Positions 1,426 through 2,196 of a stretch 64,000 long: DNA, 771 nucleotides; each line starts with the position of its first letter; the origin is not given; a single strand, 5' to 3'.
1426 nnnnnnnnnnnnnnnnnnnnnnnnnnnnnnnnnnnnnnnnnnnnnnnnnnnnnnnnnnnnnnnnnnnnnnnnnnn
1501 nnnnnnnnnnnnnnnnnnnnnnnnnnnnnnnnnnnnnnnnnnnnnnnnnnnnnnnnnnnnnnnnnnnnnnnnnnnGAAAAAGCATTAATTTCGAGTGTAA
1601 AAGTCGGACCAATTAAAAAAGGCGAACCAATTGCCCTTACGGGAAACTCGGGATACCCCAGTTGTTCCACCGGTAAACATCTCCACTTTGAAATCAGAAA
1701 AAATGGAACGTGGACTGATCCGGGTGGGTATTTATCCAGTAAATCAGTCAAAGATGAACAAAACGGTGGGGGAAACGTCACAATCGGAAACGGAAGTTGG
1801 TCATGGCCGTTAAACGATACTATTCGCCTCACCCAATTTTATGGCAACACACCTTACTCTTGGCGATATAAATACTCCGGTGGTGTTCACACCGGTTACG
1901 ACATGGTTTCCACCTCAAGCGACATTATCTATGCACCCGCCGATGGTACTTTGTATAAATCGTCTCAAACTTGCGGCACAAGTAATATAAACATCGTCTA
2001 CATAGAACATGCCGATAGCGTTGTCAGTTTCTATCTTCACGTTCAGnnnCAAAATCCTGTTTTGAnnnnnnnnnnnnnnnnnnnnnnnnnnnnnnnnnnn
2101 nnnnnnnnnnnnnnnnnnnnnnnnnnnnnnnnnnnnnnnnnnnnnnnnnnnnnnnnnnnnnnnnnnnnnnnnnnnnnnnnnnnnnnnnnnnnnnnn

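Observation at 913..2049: Apparent circular permutation of the M23/LytM peptidase domain in the FtsX-coupled EnvC-like protein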

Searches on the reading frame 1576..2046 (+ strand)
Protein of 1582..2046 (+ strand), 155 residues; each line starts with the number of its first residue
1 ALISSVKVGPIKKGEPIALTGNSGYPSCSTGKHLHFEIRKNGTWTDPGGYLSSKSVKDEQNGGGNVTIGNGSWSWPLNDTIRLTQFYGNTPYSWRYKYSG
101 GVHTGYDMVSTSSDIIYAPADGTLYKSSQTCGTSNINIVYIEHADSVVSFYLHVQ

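Call 15: search_protein_families(library=pfam, proteins=[window:1582-2046:+], max_evalue=10)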
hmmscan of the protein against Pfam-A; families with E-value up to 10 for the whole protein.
seq(155 aa): 2 families
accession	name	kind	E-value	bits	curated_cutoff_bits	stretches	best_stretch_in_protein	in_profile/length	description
PF01551.29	Peptidase_M23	-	5.2e-16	59.1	28.7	2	10-47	62-96/96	Peptidase family M23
PF23571.1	GH3_M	-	0.18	12.4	23.6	1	52-91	29-68/75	GH3 family central domain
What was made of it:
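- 1723..1797 (+): New linker (aa 271-295) joining the former C-terminus to the former N-terminus. Modelled as a beta-hairpin. No counterpart in the Pfam profile (call 15).
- Their scores add up to a single full-length hit when rejoined (call 15).
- Tried and rejected: Two degenerate copies: the halves cover complementary parts of the profile (call 15).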

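Call 30: predict_structure(alignment_id=A2)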
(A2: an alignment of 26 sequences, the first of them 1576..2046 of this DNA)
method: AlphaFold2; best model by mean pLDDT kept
length: 157 residues; sequences in the alignment: 26
mean_pLDDT: 82.7   pTM: 0.80
mean pLDDT of the five models: 82.7, 79.3, 74.6, 72.7, 71.8
residues with pLDDT >= 90: 65; 70-90: 64; 50-70: 27; < 50: 1
segments of 3 or more residues with pLDDT < 50: none
pLDDT, mean of each block of 10 residues (from residue 1): 81 92 54 77 92 94 88 93 88 68 82 81 92 72 92 77
secondary structure, 60 per line:
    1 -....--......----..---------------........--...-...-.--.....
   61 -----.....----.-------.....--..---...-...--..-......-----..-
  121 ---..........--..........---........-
elements in order: H2-5 E8-13 E35-42 E45-47 E56-60 E66-70 E83-87 E107-112 E124-133 E136-145 E149-156
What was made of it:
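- The domain-only AlphaFold model is compact (pTM 0.80, pLDDT 82.7; call 30). The monomer AlphaFold model is compact, with pTM 0.80 (call 30).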

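Call 33: fold_search(model_id=the predicted structure, library=pdb)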
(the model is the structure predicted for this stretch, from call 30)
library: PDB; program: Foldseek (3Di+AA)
matches with E <= 10: 229; with E <= 0.001: 0
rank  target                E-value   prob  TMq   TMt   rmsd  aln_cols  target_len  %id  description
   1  7sp4_Z                2.2e-01  0.04  0.14  0.07  21.0       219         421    9  In situ cryo-EM structure of bacteriophage Sf6 gp3:gp7:gp5 complex in conformation 2 at 3.71A resolution (released 2022-11-09)
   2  7sp4_Y                3.5e-01  0.04  0.14  0.07  20.9       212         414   10  In situ cryo-EM structure of bacteriophage Sf6 gp3:gp7:gp5 complex in conformation 2 at 3.71A resolution (released 2022-11-09)
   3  5l35_A                3.7e-01  0.03  0.14  0.06  22.7       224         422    9  Cryo-EM structure of bacteriophage Sf6 at 2.9 Angstrom resolution (released 2017-03-22)
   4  8ac6_A                9.2e-01  0.02  0.14  0.06  17.2       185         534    9  Nudaurelia capensis omega virus maturation intermediate captured at pH5.6 (insect cell expressed VLPs): medium class f (released 2022-12-28)
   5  5uu5_A                1.0e+00  0.01  0.11  0.06  23.4       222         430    8  Bacteriophage P22 mature virion capsid protein (released 2017-03-15)
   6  1i4u_A                1.1e+00  0.05  0.19  0.18  10.8       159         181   10  THE C1 SUBUNIT OF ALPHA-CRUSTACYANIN (released 2001-09-19)
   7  3rwx                  1.2e+00  0.09  0.22  0.16  12.8       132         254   12  Crystal structure of a putative outer membrane protein (BF2706) from Bacteroides fragilis NCTC 9343 at 2.40 A resolution (released 2011-06-08)
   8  2ewv                  1.3e+00  0.15  0.16  0.08   2.6        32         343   16  Crystal Structure of the Pilus Retraction Motor PilT and Bound ADP (released 2006-11-21)
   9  3gf6_A                1.3e+00  0.02  0.16  0.12  16.8       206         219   12  Crystal structure of a bacterial lipoprotein (bt_1233) from bacteroides thetaiotaomicron vpi-5482 at 1.69 A resolution (released 2009-03-17)
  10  6hs7_A                1.7e+00  0.05  0.19  0.08  12.0       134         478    7  Type VI membrane complex (released 2019-03-27)
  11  7mix_D                1.9e+00  0.09  0.24  0.05  14.8       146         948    8  Human N-type voltage-gated calcium channel Cav2.2 in the presence of ziconotide at 3.0 Angstrom resolution (released 2021-07-07)
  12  2w27_A                2.2e+00  0.06  0.19  0.09  12.7       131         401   13  CRYSTAL STRUCTURE OF THE BACILLUS SUBTILIS YKUI PROTEIN, WITH AN EAL DOMAIN, IN COMPLEX WITH SUBSTRATE C-DI-GMP AND CA (released 2009-02-24)
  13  3jvv_A                2.3e+00  0.14  0.17  0.09   2.8        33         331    3  Crystal Structure of P. aeruginosa PilT with bound AMP-PCP (released 2010-06-02)
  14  3jvv_C                2.4e+00  0.13  0.17  0.08   2.8        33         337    3  Crystal Structure of P. aeruginosa PilT with bound AMP-PCP (released 2010-06-02)
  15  3jvv_B                2.5e+00  0.13  0.17  0.09   2.8        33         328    3  Crystal Structure of P. aeruginosa PilT with bound AMP-PCP (released 2010-06-02)
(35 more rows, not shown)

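Call 35: search_protein_representatives(alignment_id=A2)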
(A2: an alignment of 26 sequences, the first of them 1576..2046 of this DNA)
Query: 26 sequences, 156 profile positions. Proteins with E-value up to 0.001 (for the whole library): 13319; up to 1e-10: 239; up to 1e-30: 24. The best 150 are listed.
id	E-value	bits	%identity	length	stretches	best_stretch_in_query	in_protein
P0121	3.8e-71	254.3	-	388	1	1-156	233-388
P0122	9.8e-64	230.2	-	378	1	1-156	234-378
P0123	4.7e-60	218.3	-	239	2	73-156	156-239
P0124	7.5e-58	211.1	-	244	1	2-156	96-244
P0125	9.6e-57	207.5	-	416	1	7-156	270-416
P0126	1.3e-55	203.8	-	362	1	1-155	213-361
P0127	2.2e-45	170.6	-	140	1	61-153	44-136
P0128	8.8e-45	168.7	-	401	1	11-156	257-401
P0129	5.4e-44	166.1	-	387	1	11-156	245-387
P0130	1.3e-43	164.9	-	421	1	12-156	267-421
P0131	1.3e-42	161.6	-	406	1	12-156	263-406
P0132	5.5e-42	159.6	-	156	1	12-156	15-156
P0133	5.1e-41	156.4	-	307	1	12-155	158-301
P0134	9.8e-41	155.5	-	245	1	12-156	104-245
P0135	2.3e-40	154.3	-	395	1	12-156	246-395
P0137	1.4e-38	148.5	-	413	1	3-156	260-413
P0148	4.4e-30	120.9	-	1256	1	13-155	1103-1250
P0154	1.5e-28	115.9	-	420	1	11-156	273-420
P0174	1.4e-20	90.1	-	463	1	9-156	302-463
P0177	1.0e-19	87.3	-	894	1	10-155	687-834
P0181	7.9e-19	84.4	-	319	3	12-155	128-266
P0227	4.9e-14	68.8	-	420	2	13-54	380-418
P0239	2.1e-13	66.7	-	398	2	12-56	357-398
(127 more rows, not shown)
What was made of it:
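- The permuted-domain profile finds 239 cluster representatives at E<=1e-10 (call 35).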

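Call 39: search_protein_families(library=pfam, proteins=[P0148, P0177, P0181, P0121, P0125, P0130], max_evalue=0.01)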
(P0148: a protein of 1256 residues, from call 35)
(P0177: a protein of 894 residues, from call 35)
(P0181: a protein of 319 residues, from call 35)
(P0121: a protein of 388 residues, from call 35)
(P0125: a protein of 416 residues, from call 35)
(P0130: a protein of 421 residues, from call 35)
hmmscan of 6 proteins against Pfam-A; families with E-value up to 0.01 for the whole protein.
P0148 (1256 aa): 1 family
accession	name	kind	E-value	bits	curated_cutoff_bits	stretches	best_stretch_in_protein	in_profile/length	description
PF01551.29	Peptidase_M23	-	1.2e-13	51.4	28.7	1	1097-1140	57-96/96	Peptidase family M23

P0177 (894 aa): 2 families
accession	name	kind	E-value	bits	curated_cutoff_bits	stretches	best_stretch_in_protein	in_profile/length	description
PF03372.29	Exo_endo_phos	-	5.6e-11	43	24.5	1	423-638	1-225/225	Endonuclease/Exonuclease/phosphatase family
PF01551.29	Peptidase_M23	-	2.4e-10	40.9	28.7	2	782-834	2-52/96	Peptidase family M23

P0181 (319 aa): 1 family
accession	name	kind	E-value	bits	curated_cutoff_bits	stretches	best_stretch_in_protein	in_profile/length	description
PF01551.29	Peptidase_M23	-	1.4e-66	221.2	28.7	2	68-162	2-96/96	Peptidase family M23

P0121 (388 aa): 4 families
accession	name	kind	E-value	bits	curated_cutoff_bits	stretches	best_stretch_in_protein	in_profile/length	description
PF01551.29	Peptidase_M23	-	1.3e-12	48.2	28.7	1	245-281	63-96/96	Peptidase family M23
PF11932.13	DUF3450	-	0.0007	19.4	32.6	1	21-107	14-96/241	Protein of unknown function (DUF3450)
PF10805.13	DUF2730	-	0.0015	19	24.9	1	14-83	13-82/102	Protein of unknown function (DUF2730)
PF15960.10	DUF4763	-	0.006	16.3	30.1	1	30-99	74-143/236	Domain of unknown function (DUF4763)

P0125 (416 aa): 8 families
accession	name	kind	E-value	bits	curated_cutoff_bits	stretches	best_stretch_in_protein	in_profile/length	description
PF01551.29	Peptidase_M23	-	1e-16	61.3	28.7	2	272-312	59-96/96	Peptidase family M23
PF08614.16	ATG16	-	9.6e-07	29.6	33.7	1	54-145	63-154/200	Autophagy protein 16 (ATG16)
PF10174.14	Cast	-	0.00015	20.6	29.1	1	72-138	324-390/766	RIM-binding protein of the cytomatrix active zone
PF24568.1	CC_PcsB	-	0.00091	19.5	27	1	130-199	1-71/75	Peptidoglycan hydrolase PcsB, coiled-coil domain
PF11932.13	DUF3450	-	0.0011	18.7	32.6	1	67-144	32-109/241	Protein of unknown function (DUF3450)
PF07889.17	DUF1664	-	0.0034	17.8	34.6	1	70-135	46-108/124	Protein of unknown function (DUF1664)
PF25762.1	HAUS1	-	0.0038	17.5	40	1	67-139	123-195/236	HAUS augmin-like complex subunit 1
PF00261.25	Tropomyosin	-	0.0085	16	38.6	1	70-126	18-74/242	Tropomyosin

P0130 (421 aa): 4 families
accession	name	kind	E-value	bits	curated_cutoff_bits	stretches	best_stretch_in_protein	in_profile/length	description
PF01551.29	Peptidase_M23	-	6e-19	68.5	28.7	2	255-304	50-96/96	Peptidase family M23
PF24568.1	CC_PcsB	-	3e-05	24.2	27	1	110-180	1-69/75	Peptidoglycan hydrolase PcsB, coiled-coil domain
PF08614.16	ATG16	-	0.0021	18.7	33.7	1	41-118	70-147/200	Autophagy protein 16 (ATG16)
PF11932.13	DUF3450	-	0.0047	16.7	32.6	1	16-112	4-97/241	Protein of unknown function (DUF3450)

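Call 42: list_cluster_members(proteins=[P0121, P0125, P0130, P0137, P0154, P0174, P0148, P0177, P0227, P0239])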
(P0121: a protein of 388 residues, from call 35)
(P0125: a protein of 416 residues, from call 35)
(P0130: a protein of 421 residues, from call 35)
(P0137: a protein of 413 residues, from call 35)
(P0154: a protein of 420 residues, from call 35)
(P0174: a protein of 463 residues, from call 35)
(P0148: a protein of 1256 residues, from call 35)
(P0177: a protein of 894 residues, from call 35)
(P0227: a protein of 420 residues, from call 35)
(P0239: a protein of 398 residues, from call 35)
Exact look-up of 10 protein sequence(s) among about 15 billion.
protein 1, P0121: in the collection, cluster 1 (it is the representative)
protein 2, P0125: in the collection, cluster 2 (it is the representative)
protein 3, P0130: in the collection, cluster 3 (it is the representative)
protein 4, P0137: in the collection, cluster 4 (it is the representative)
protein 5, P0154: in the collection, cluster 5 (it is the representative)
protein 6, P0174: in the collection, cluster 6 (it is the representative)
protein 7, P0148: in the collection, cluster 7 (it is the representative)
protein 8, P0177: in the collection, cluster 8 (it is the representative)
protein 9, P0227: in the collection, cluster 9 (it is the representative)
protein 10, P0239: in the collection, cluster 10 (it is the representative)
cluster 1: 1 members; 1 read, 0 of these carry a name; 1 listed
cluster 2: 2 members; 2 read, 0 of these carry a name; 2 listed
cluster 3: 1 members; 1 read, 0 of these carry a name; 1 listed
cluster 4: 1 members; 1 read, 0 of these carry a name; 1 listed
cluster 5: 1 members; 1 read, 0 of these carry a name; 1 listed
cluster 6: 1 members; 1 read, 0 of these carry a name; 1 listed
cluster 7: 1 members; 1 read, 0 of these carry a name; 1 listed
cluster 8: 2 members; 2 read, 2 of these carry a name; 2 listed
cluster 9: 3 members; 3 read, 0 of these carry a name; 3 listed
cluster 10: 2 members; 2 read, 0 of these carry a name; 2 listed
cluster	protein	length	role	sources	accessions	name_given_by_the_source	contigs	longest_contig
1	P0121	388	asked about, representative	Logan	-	-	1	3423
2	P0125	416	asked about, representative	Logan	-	-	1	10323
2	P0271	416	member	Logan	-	-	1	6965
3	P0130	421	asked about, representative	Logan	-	-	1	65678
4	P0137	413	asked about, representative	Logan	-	-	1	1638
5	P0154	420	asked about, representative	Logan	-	-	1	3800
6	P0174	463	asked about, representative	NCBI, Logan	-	-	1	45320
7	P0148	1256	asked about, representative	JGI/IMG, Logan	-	-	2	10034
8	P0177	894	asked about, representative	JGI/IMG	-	endonuclease/exonuclease/phosphatase family metal-dependent hydrolase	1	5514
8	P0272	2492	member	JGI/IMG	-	endonuclease/exonuclease/phosphatase family metal-dependent hydrolase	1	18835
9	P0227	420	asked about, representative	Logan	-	-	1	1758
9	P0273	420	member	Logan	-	-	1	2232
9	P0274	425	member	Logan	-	-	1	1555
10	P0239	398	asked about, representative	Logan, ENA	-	-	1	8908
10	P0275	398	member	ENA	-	-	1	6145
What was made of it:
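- Tried and rejected: Taxonomy by cluster names failed. list_cluster_members returned no organism names (call 42).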

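Call 43: find_related_loci(query=A2, collection=genome_contigs, flank=4000)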
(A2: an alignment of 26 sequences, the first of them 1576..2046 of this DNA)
Query A2 (157 aa) in genome_contigs; peptide patterns used: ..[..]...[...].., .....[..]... (x = any residue, [..] = any of these).
128 stretches matched a pattern; 102 encode a relative of the query (tblastn E <= 1e-3); the best 80 are kept; 80 distinct loci.
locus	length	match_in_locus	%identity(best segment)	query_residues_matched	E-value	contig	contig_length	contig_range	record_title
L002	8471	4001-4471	96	1-157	4e-106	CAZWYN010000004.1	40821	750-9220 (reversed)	MAG TPA_asm: uncultured Pseudomonadales bacterium isolate SRP011637_co1_56 genome assembly, contig: NODE_185_length_4082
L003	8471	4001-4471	94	1-157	2e-96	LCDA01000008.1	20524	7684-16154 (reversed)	MAG: Candidatus Collierbacteria bacterium GW2011_GWA2_42_17 UV06_C0008, whole genome shotgun sequence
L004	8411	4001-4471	85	1-157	9e-96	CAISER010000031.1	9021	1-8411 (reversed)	Candidatus Collierbacteria bacterium isolate LaPlata_bin-1578 genome assembly, contig: bin-1578:31/43, whole genome shot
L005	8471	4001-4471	83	1-157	7e-94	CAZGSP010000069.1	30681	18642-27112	MAG TPA_asm: uncultured Pseudomonadales bacterium isolate binchicken_co169_192 genome assembly, contig: k99_128880, whol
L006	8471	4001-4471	81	1-157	1e-90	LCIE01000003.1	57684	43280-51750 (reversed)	MAG: Candidatus Collierbacteria bacterium GW2011_GWC2_44_18 UW41_C0003, whole genome shotgun sequence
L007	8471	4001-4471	78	1-157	7e-90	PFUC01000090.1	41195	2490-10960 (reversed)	MAG: Candidatus Collierbacteria bacterium CG_4_9_14_3_um_filter_43_16 CG_4_9_14_3_um_filter_150_scaffold_1373_c, whole g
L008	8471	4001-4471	78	1-157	2e-89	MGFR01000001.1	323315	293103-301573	MAG: Candidatus Woesebacteria bacterium RBG_13_46_13 RBG_13_scaffold_102, whole genome shotgun sequence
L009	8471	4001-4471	78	1-157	1e-88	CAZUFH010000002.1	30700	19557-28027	MAG TPA_asm: uncultured Pseudomonadales bacterium isolate SRP050083_co2_371 genome assembly, contig: NODE_907_length_307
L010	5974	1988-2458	74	1-157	2e-82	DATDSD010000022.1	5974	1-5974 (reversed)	MAG TPA_asm: Patescibacteria group bacterium isolate SMAG_U7994 k141_191299, whole genome shotgun sequence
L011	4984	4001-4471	70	1-157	9e-82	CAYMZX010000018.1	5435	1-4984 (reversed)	MAG TPA_asm: uncultured Gammaproteobacteria bacterium isolate SRP231805_co4_134 genome assembly, contig: k141_56758, who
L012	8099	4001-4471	74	1-157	4e-81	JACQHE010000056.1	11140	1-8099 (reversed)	MAG: Candidatus Gottesmanbacteria bacterium isolate NC_groundwater_1091_Ag_S2p5_51_258 S_2p5_S6_coassembly_k141_5228328,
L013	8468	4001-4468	71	1-157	1e-79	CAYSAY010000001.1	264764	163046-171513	MAG TPA_asm: uncultured Gammaproteobacteria bacterium isolate ERP113451_co1_283 genome assembly, contig: NODE_7_length_2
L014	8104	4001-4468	69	1-157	3e-79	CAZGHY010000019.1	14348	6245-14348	MAG TPA_asm: uncultured Gammaproteobacteria bacterium isolate SRP286056_co2_319 genome assembly, contig: NODE_6807_lengt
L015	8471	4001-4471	70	1-157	3e-79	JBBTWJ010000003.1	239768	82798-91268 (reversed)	MAG: Patescibacteria group bacterium isolate H41-bin149_1 H41_bin149_1_000000000003, whole genome shotgun sequence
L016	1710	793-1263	68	1-157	9e-83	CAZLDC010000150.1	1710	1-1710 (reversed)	MAG TPA_asm: uncultured Gammaproteobacteria bacterium isolate SRP178908_co2_11 genome assembly, contig: NODE_79610_lengt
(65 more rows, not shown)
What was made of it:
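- Tried and rejected: Taxonomy came from the GTDB genome scan instead (call 43).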

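Call 51: fold_search(model_id=the predicted structure, library=viral)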
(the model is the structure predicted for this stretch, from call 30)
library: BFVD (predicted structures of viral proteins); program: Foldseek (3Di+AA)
matches with E <= 10: 243; with E <= 0.001: 0
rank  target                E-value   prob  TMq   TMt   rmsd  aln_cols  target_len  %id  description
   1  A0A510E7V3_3          1.4e-01  0.87  0.42  0.07   7.0       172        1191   13  (no name in the UniProt tables at hand)
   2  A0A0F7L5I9            1.4e-01  0.06  0.13  0.13  19.3       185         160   14  Uncharacterized protein [uncultured marine virus]
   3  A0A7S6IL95            2.4e-01  0.06  0.17  0.14  16.2       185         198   11  (no name in the UniProt tables at hand)
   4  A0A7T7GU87            3.1e-01  0.08  0.19  0.13  13.4       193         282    8  Collagen-like protein [Escherichia phage vB_EcoS-BECP10]
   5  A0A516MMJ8            3.5e-01  0.03  0.14  0.11  14.8       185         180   10  (no name in the UniProt tables at hand)
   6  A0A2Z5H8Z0            4.5e-01  0.02  0.13  0.10  19.5       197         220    9  Uncharacterized protein [Pseudomonas phage phCDa]
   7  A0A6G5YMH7            4.8e-01  0.11  0.24  0.14  11.3       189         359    7  (no name in the UniProt tables at hand)
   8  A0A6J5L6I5            5.3e-01  0.08  0.17  0.04  14.7       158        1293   13  Uncharacterized protein [uncultured Caudovirales phage]
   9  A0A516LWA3            5.3e-01  0.04  0.14  0.07  16.9       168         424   11  (no name in the UniProt tables at hand)
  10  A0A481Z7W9            6.2e-01  0.03  0.14  0.12  21.6       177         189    8  Uncharacterized protein [Pithovirus LCPAC202]
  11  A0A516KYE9            6.5e-01  0.04  0.17  0.16  16.3       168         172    8  (no name in the UniProt tables at hand)
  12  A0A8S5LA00            7.7e-01  0.06  0.19  0.21  14.7       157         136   11  Lipocalin-like domain-containing protein [Myoviridae sp. ctPuP5]
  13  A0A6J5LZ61            7.7e-01  0.04  0.17  0.08  17.5       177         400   11  Uncharacterized protein [uncultured Caudovirales phage]
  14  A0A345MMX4            8.1e-01  0.04  0.15  0.13  13.9       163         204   13  (no name in the UniProt tables at hand)
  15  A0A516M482            8.1e-01  0.02  0.15  0.07  15.7       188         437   13  (no name in the UniProt tables at hand)
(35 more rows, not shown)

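Call 52: find_encoding_contigs(protein=P0174, flank=5000, max_places=1)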
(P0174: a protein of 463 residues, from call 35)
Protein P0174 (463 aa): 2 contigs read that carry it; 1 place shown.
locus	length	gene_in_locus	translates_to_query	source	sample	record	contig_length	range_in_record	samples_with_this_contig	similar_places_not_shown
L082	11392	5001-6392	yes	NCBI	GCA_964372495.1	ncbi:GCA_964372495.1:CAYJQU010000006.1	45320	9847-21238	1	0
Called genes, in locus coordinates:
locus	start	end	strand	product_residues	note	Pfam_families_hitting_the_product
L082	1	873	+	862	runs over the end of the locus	PF07517:SecA_DEAD, PF01043:SecA_PP_bind, PF21090:P-loop_SecA, PF07516:SecA_SW, PF02810:SEC-C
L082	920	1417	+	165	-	-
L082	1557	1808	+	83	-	-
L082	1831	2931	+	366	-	PF03462:PCRF, PF00472:RF-1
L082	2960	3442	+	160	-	-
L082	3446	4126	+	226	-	PF00005:ABC_tran, PF02463:SMC_N (faint), PF13304:AAA_21 (weak)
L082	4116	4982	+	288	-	PF18075:FtsX_ECD, PF02687:FtsX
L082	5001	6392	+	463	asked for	PF24161:CCDC39 (faint), PF01551:Peptidase_M23 (weak)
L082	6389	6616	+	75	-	-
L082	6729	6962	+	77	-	PF04892:VanZ-LLP1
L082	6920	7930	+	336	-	PF02367:TsaE, PF01300:Sua5_yciO_yrdC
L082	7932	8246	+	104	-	PF00814:TsaD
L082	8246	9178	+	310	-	PF01073:3Beta_HSD, PF01370:Epimerase, PF02719:Polysacc_synt_2, PF04321:RmlD_sub_bind, PF16363:GDP_Man_Dehyd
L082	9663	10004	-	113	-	-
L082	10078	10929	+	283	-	PF00188:CAP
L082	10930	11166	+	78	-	-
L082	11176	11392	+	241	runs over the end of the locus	PF00483:NTP_transferase, PF12804:NTP_transf_3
